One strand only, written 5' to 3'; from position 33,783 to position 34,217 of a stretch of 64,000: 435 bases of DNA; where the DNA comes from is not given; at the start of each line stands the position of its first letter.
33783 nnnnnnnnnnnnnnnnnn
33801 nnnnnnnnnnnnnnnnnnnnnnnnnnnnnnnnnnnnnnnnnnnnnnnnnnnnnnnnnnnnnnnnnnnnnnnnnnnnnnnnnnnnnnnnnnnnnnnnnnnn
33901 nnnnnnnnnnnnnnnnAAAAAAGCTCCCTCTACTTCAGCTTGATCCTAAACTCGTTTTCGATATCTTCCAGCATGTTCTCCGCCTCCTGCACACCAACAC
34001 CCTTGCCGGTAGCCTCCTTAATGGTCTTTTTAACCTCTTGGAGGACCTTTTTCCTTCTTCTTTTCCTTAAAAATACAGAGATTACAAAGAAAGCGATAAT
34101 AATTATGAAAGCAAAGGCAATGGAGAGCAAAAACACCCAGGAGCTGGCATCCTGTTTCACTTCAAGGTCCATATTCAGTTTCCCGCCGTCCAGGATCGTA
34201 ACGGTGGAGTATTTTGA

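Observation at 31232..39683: PA14 adhesin, a 66-aa-repeat paralog and an RNase-H-fold gene form one unit, and the adhesin's cytoplasmic tail ends in a half-copy of the repeat motif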

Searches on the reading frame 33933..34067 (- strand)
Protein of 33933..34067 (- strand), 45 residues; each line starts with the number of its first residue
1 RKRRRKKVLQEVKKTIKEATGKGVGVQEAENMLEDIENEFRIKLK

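Call 60: find_homologous_proteins(query=A5, max_evalue=10)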
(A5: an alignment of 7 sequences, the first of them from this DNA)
Query A5 (7 sequences) (45 aa, profile of the alignment): 1 proteins with E <= 10 among 89 candidates.
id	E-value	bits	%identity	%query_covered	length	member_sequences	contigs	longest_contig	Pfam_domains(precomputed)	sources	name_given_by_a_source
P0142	8.8e-20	88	71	100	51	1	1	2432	-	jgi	jgi:hypothetical protein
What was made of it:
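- Tried and rejected: It returned only a 51-aa fragment of a close orthologue (call 60).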
